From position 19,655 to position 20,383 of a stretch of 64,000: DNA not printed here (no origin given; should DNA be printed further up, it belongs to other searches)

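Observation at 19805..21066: Compact putative type II R-M: Dam-like methyltransferase convergent with a 142-aa PD-(D/E)xK nuclease that is translationally coupled to a MaoC dehydratase gene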

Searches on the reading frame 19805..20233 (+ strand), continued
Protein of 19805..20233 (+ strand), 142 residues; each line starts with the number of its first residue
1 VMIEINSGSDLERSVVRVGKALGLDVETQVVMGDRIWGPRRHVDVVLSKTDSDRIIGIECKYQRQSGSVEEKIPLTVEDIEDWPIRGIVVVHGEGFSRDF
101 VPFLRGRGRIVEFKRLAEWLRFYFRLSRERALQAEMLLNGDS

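Call 45: search_protein_families(library=pfam, proteins=[P0099, P0137, P0216, P0188, P0175, P0189, P0171, P0184, P0132, P0107], max_evalue=0.001)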
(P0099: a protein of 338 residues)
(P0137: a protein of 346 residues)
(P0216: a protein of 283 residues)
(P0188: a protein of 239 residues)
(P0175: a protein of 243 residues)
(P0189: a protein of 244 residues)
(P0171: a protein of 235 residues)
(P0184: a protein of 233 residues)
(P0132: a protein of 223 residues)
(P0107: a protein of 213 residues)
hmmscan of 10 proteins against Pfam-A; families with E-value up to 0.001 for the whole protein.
P0099 (338 aa): 3 families
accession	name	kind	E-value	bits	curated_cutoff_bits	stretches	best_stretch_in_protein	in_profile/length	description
PF20472.4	PDDEXK_11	-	2.2e-16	60.3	23.7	1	11-107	6-113/145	PD-(D/E)XK nuclease superfamily domain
PF23871.1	DUF7226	-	3.9e-11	43.5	27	1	200-322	16-137/142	Domain of unknown function (DUF7226)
PF09821.14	AAA_assoc_C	-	0.00017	22.6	27.6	1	218-275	18-75/119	C-terminal AAA-associated domain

P0137 (346 aa): 1 family
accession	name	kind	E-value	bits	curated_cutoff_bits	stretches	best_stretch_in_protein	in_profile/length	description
PF20472.4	PDDEXK_11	-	4.2e-10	40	23.7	1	7-83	2-89/145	PD-(D/E)XK nuclease superfamily domain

P0216 (283 aa): 1 family
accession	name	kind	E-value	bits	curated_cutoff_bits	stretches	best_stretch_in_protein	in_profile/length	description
PF20472.4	PDDEXK_11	-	6.6e-12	45.8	23.7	1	140-246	3-119/145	PD-(D/E)XK nuclease superfamily domain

P0188 (239 aa): 0 families

P0175 (243 aa): 1 family
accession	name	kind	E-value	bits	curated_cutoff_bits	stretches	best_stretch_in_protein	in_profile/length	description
PF20472.4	PDDEXK_11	-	9.5e-36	123.1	23.7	1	2-109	1-119/145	PD-(D/E)XK nuclease superfamily domain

P0189 (244 aa): 1 family
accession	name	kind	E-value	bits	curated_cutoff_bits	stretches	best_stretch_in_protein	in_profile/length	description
PF20472.4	PDDEXK_11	-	6.5e-35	120.4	23.7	1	2-145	1-145/145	PD-(D/E)XK nuclease superfamily domain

P0171 (235 aa): 1 family
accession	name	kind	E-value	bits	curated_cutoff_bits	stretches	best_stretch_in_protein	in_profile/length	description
PF20472.4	PDDEXK_11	-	8.1e-33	113.6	23.7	1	20-164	2-145/145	PD-(D/E)XK nuclease superfamily domain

P0184 (233 aa): 1 family
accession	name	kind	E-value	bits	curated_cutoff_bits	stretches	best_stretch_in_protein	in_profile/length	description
PF20472.4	PDDEXK_11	-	4.9e-32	111.1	23.7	1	13-145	3-143/145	PD-(D/E)XK nuclease superfamily domain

P0132 (223 aa): 2 families
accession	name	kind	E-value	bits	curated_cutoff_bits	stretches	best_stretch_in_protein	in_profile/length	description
PF01695.23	IstB_IS21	-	6.3e-45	154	24.1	1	84-209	110-235/238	IstB-like ATP binding protein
PF20472.4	PDDEXK_11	-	2.2e-11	44.1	23.7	1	7-82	2-87/145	PD-(D/E)XK nuclease superfamily domain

P0107 (213 aa): 1 family
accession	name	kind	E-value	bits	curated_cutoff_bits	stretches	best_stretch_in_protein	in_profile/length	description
PF20472.4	PDDEXK_11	-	8.1e-18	65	23.7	1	6-85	36-116/145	PD-(D/E)XK nuclease superfamily domain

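Call 46: list_cluster_members(proteins=[P0175, P0189, P0171, P0184, P0163, P0195, P0053, P0016])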
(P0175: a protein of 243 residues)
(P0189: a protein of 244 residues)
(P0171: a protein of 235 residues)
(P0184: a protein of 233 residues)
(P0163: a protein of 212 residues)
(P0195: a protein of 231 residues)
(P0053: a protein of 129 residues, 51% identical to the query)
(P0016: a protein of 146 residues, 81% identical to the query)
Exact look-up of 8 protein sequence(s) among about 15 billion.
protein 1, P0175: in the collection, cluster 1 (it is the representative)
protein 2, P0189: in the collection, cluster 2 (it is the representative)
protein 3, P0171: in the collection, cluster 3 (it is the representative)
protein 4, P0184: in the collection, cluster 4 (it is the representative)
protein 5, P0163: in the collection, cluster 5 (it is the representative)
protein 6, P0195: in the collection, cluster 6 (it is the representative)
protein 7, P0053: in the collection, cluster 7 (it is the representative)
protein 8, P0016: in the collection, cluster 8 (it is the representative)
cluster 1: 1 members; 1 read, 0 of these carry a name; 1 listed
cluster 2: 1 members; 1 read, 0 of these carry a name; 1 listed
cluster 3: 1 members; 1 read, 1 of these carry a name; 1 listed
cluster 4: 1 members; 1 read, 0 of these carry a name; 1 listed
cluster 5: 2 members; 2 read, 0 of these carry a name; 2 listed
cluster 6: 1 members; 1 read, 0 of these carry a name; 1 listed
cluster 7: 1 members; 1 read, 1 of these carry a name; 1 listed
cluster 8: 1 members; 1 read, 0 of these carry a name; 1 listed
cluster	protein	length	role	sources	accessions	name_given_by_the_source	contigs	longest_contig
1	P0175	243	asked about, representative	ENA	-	-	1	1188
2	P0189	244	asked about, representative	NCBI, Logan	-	-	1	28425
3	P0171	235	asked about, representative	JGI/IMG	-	hypothetical protein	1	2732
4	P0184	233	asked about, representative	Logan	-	-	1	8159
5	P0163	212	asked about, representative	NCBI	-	-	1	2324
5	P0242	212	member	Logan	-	-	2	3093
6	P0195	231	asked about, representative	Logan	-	-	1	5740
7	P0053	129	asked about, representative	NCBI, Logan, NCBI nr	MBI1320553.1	MAG: hypothetical protein GC168_16640 [Candidatus Hydrogenedens sp.] | hypothetical protein [Candidatus Hydrogenedens sp.]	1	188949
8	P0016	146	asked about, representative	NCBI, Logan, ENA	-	-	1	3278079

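Call 47: search_dna_similar(query=P0189, collection=plasmids, mode=protein, max_evalue=0.001)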
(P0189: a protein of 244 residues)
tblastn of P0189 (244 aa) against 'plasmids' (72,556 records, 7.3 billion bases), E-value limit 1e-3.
No match.

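Call 48: search_dna_similar(query=P0189, collection=phages, mode=protein, max_evalue=0.001)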
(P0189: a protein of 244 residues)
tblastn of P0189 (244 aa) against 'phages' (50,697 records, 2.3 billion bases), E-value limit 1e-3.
No match.

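Call 51: find_homologous_proteins(query=A4, max_evalue=0.001)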
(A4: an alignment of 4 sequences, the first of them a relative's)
Query A4 (4 sequences) (244 aa, profile of the alignment): 1314 proteins with E <= 0.001 among 8000 candidates; the best 120 are listed.
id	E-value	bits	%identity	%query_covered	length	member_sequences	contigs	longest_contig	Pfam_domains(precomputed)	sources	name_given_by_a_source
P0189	1.1e-108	381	100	100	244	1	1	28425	PF20472.5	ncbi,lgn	-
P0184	1.4e-98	348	42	57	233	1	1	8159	PF20472.5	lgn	-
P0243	1.2e-96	341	89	100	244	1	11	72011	PF20472.5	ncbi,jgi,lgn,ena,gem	-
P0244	8.2e-94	332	85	100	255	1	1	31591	PF20472.5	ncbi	-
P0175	4.4e-93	330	56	42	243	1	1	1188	PF20472.5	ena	-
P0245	1.5e-92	328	86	100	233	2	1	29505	PF20472.5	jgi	-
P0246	8.0e-76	273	67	100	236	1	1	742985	PF20472.5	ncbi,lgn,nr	ncbi:MAG: PD-(D/E)XK nuclease superfamily protein [Polyangiaceae bacterium]|nr:PD-(D/E)XK nuclease s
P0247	3.3e-70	255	71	62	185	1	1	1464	PF20472.5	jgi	jgi:hypothetical protein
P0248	7.5e-69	250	59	64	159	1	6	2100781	PF20472.5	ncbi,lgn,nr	ncbi:MAG: hypothetical protein KIT72_03325 [Polyangiaceae bacterium]|nr:hypothetical protein [Polyan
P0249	1.2e-68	250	67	62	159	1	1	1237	PF20472.5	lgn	-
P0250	1.5e-68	249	72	62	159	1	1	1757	PF20472.5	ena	-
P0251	2.5e-68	249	69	62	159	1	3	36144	PF20472.5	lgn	-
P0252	2.9e-68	248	65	65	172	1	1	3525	PF20472.5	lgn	-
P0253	3.1e-68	248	66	64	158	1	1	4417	PF20472.5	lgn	-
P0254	5.7e-68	247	69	62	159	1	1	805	PF20472.5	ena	-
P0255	6.2e-68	247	66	61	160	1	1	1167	PF20472.5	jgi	jgi:hypothetical protein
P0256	6.8e-68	247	66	62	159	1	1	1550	PF20472.5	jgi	jgi:hypothetical protein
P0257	7.7e-68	247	40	60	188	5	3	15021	PF20472.5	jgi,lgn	jgi:hypothetical protein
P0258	8.7e-68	247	50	64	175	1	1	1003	PF20472.5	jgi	jgi:hypothetical protein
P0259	8.8e-68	247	66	63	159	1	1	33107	PF20472.5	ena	-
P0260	9.1e-68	247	67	63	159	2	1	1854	PF20472.5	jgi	jgi:hypothetical protein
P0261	1.1e-67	246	72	62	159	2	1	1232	PF20472.5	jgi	jgi:hypothetical protein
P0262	1.1e-67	246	68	62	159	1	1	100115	PF20472.5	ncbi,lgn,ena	-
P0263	1.4e-67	246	49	65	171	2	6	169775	PF20472.5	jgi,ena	-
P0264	1.6e-67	246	48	65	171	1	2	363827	PF20472.5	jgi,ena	-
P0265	1.7e-67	246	64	64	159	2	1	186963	PF20472.5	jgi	jgi:hypothetical protein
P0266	1.8e-67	246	67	62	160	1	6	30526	PF20472.5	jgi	jgi:hypothetical protein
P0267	2.0e-67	246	57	62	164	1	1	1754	PF20472.5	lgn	-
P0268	2.1e-67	246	48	65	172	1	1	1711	PF20472.5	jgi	-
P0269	2.3e-67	245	66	64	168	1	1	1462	PF20472.5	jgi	jgi:hypothetical protein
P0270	2.3e-67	245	66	62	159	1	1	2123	PF20472.5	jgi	jgi:hypothetical protein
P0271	2.4e-67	245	66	62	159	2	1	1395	PF20472.5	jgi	-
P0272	2.5e-67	245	65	64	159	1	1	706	PF20472.5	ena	-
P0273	2.8e-67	245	68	62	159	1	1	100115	PF20472.5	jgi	jgi:hypothetical protein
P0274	2.9e-67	245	62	64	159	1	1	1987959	PF20472.5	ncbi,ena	-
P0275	3.0e-67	245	67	62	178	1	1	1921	PF20472.5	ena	-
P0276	3.1e-67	245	48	63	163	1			PF20472.5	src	-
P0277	3.4e-67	245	64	62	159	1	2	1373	PF20472.5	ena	-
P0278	3.9e-67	245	66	62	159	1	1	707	PF20472.5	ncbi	-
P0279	4.1e-67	245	64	64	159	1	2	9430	PF20472.5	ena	-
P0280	4.4e-67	245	72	62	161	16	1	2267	PF20472.5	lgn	-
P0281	4.5e-67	244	65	64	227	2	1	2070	PF20472.5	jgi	-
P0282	5.0e-67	244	65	64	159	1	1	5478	PF20472.5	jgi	jgi:hypothetical protein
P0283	5.1e-67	244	64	65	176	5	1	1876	PF20472.5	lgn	-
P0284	5.8e-67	244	67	68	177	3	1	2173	PF20472.5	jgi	jgi:hypothetical protein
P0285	5.9e-67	244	63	64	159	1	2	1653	PF20472.5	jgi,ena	-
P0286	6.2e-67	244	64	66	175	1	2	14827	PF20472.5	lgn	-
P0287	7.0e-67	244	49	64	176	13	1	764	PF20472.5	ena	-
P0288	7.2e-67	244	48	64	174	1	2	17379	PF20472.5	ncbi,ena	-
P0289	7.5e-67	244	48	64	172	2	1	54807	PF20472.5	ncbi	-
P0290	8.4e-67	244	67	61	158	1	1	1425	PF20472.5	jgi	jgi:hypothetical protein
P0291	8.9e-67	244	64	62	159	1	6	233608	PF20472.5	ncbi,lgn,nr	ncbi:MAG TPA: PD-(D/E)XK nuclease superfamily protein [Polyangiaceae bacterium]|nr:PD-(D/E)XK nuclea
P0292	9.1e-67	243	59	62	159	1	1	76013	PF20472.5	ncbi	-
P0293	1.0e-66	243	65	65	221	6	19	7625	PF20472.5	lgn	-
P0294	1.1e-66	243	62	62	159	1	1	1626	PF20472.5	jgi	jgi:hypothetical protein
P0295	1.1e-66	243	67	62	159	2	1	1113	PF20472.5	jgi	-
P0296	1.3e-66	243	63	64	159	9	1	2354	PF20472.5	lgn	-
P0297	1.3e-66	243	64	62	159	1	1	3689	PF20472.5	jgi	jgi:hypothetical protein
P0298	1.4e-66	243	64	64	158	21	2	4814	PF20472.5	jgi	jgi:hypothetical protein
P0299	1.5e-66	243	66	63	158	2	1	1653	PF20472.5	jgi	-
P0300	1.5e-66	243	64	62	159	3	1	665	PF20472.5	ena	-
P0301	1.6e-66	243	67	62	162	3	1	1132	PF20472.5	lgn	-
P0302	1.6e-66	243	68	62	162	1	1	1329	PF20472.5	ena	-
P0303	1.7e-66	243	64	65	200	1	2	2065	PF20472.5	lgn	-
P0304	1.7e-66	243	64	62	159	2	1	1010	PF20472.5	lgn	-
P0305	1.8e-66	242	64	65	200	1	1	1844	PF20472.5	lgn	-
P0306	2.1e-66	242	64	62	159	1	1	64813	PF20472.5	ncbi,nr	ncbi:MAG TPA: PD-(D/E)XK nuclease superfamily protein [Polyangiaceae bacterium]|nr:PD-(D/E)XK nuclea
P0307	2.2e-66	242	62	64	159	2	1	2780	PF20472.5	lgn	-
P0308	2.2e-66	242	63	62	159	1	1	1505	PF20472.5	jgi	jgi:hypothetical protein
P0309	2.3e-66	242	64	64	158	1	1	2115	PF20472.5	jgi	jgi:hypothetical protein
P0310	2.4e-66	242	58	62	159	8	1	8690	PF20472.5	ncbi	-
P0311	2.5e-66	242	61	62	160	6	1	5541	PF20472.5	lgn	-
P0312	3.4e-66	242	69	62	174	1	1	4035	PF20472.5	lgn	-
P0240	3.4e-66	242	65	64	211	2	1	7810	PF20472.5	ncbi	ncbi:MAG TPA: PD-(D/E)XK nuclease superfamily protein [Polyangiaceae bacterium]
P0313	3.5e-66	242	61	65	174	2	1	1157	PF20472.5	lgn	-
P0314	3.5e-66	242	64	64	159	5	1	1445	PF20472.5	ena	-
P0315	3.6e-66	242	62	64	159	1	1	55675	PF20472.5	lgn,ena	-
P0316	3.9e-66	241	64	62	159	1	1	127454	PF20472.5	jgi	jgi:hypothetical protein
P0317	4.2e-66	241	49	65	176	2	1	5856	PF20472.5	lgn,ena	-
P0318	4.2e-66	241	62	64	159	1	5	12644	PF20472.5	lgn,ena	-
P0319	5.0e-66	241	66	64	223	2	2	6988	PF20472.5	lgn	-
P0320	5.5e-66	241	58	67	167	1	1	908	PF20472.5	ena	-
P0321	6.0e-66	241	48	64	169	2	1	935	PF20472.5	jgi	-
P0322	6.0e-66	241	67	62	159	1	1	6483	PF20472.5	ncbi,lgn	-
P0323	6.2e-66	241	63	64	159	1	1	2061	PF20472.5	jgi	jgi:hypothetical protein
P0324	6.3e-66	241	66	62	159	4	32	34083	PF20472.5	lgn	-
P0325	6.8e-66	241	64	62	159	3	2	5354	PF20472.5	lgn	-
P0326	7.0e-66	241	64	64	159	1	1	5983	PF20472.5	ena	-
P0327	7.1e-66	241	61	64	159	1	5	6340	PF20472.5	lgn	-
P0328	7.1e-66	241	66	62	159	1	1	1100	PF20472.5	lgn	-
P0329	7.7e-66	240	63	65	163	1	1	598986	PF20472.5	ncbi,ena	-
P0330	8.5e-66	240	67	62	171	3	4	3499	PF20472.5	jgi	jgi:hypothetical protein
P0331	8.7e-66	240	60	62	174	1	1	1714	PF20472.5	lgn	-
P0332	9.2e-66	240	64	64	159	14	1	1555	PF20472.5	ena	-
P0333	9.8e-66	240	65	64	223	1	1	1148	PF20472.5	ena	-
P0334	1.0e-65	240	62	62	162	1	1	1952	PF20472.5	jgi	jgi:hypothetical protein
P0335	1.1e-65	240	62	62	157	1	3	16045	PF20472.5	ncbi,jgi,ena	-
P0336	1.1e-65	240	65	64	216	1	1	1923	PF20472.5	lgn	-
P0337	1.1e-65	240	49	64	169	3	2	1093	PF20472.5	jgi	jgi:hypothetical protein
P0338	1.2e-65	240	70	62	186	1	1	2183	PF20472.5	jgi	jgi:hypothetical protein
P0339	1.4e-65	240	51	70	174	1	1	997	PF20472.5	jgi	jgi:hypothetical protein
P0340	1.4e-65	240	62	62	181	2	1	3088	PF20472.5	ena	-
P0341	1.5e-65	239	61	64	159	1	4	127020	PF20472.5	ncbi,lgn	ncbi:MAG: PD-(D/E)XK nuclease superfamily protein [Polyangiaceae bacterium]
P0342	1.7e-65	239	63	64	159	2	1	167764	PF20472.5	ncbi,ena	-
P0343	1.8e-65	239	62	64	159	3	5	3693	PF20472.5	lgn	-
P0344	1.8e-65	239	64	64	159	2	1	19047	PF20472.5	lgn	-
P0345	1.8e-65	239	66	65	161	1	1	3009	PF20472.5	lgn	-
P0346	2.0e-65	239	60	62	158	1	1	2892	PF20472.5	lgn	-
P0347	2.3e-65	239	62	62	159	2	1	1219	PF20472.5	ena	-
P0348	2.3e-65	239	63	62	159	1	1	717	PF20472.5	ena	-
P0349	2.5e-65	239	52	62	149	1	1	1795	PF20472.5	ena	-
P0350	2.5e-65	239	64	62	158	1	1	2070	PF20472.5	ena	-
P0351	3.1e-65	238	64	62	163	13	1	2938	PF20472.5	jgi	jgi:hypothetical protein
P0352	3.1e-65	238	63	64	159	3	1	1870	PF20472.5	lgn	-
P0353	3.2e-65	238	64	64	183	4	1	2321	PF20472.5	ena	-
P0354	3.3e-65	238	64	62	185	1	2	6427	PF20472.5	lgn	-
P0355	3.4e-65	238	62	64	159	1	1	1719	PF20472.5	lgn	-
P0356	3.5e-65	238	62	64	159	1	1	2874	PF20472.5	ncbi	-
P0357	3.6e-65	238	67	62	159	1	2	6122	PF20472.5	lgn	-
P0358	3.8e-65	238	59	62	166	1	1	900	PF20472.5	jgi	jgi:hypothetical protein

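Call 52: find_encoding_contigs(protein=P0248, flank=4000, max_places=1)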
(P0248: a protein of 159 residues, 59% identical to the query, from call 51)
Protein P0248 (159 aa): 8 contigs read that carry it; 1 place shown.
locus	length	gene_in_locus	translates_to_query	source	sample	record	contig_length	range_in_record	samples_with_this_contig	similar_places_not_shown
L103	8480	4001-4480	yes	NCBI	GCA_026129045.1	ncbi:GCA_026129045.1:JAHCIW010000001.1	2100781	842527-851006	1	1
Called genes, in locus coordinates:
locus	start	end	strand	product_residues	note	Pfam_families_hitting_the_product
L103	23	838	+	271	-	-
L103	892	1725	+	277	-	PF14805:THDPS_N_2, PF00132:Hexapep (faint), PF14602:Hexapep_2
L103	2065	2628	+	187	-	-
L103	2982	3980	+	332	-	PF01170:UPF0020 (faint), PF01555:N6_N4_Mtase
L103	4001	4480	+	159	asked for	PF20472:PDDEXK_11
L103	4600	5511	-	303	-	PF00126:HTH_1, PF03466:LysR_substrate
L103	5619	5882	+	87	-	PF11011:DUF2849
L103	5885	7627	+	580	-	PF03460:NIR_SIR_ferr, PF01077:NIR_SIR, PF03460:NIR_SIR_ferr, PF01077:NIR_SIR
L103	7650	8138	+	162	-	PF06073:DUF934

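Call 53: find_encoding_contigs(protein=P0264, flank=4000, max_places=1)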
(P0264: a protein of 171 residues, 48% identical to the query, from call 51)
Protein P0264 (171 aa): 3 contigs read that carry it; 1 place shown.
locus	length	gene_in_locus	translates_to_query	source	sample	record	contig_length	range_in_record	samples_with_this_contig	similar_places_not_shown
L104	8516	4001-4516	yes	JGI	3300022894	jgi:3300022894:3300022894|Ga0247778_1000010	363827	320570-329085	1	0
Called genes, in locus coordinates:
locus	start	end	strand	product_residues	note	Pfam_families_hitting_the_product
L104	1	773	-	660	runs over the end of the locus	PF08376:NIT, PF00672:HAMP, PF07228:SpoIIE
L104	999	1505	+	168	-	-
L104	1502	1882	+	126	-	-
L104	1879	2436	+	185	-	-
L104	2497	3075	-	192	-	PF04264:YceI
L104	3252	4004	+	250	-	PF01555:N6_N4_Mtase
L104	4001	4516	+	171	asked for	PF20472:PDDEXK_11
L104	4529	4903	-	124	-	-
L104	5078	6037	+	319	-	-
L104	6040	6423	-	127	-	-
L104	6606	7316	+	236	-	-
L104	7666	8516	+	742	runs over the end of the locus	PF03544:TonB_C, PF07715:Plug (weak), PF00593:TonB_dep_Rec_b-barrel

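Call 54: find_encoding_contigs(protein=P0329, flank=4000, max_places=1)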
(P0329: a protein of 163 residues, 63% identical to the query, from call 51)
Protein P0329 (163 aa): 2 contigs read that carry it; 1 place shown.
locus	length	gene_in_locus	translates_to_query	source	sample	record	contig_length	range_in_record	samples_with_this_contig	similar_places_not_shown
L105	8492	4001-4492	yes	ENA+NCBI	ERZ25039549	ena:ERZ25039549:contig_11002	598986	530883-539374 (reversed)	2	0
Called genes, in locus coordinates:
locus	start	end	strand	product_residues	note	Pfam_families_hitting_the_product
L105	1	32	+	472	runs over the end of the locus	-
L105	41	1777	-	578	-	PF00069:Pkinase, PF07714:PK_Tyr_Ser-Thr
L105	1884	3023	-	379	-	PF08668:HDOD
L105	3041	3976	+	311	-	PF01555:N6_N4_Mtase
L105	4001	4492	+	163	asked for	PF20472:PDDEXK_11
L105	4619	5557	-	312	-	PF00069:Pkinase, PF07714:PK_Tyr_Ser-Thr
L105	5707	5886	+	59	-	-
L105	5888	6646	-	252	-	-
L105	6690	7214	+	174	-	-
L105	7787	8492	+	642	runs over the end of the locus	-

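Call 71: search_protein_families(library=pfam, proteins=[L013:6499-7365:-], max_evalue=0.00001)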
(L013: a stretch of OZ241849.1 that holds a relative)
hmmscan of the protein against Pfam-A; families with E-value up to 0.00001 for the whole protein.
L013:6499-7365:- (288 aa): 1 family
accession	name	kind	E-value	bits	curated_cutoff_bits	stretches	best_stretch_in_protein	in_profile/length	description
PF02945.21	Endonuclease_7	-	3.2e-33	113.9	23.6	2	164-234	9-81/82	Recombination endonuclease VII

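Call 75: search_solved_structures(query=L055:2038-2967:+, max_evalue=0.00001)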
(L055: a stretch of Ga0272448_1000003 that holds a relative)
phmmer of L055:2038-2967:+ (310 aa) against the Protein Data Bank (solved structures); distinct sequences matched with E-value up to 0.00001: 11.
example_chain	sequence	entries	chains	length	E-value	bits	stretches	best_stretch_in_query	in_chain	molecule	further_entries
6pbd_A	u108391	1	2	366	3.2e-50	174.5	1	81-304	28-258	Modification methylase CcrMI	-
5hfj_A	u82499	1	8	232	1.1e-26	97.1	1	86-305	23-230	Adenine specific DNA methyltransferase (DpnA)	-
5hek_A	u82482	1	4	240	1.1e-26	97.1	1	86-305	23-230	Adenine specific DNA methyltransferase (DpnA)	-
9c3u_A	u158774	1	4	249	1e-24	90.6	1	203-305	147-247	Methyltransferase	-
8urk_A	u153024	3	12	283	1.1e-24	90.5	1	203-306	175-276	Methyltransferase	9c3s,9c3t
8s9m_A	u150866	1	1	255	3.8e-17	65.8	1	163-304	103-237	DNA cytosine-N4 methyltransferase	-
8s9n_A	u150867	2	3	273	4.5e-17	65.5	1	163-304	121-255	DNA cytosine-N4 methyltransferase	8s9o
1g60_A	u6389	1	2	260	2.8e-13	53.1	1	219-296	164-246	Adenine-specific Methyltransferase MboIIA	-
2zie_A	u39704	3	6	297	1.3e-11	47.7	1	227-303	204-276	Putative modification methylase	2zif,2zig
1eg2_A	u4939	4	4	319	4.8e-10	42.5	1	131-289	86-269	MODIFICATION METHYLASE RSRI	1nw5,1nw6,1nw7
1nw8_A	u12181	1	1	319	5.1e-10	42.4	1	130-289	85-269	MODIFICATION METHYLASE RSRI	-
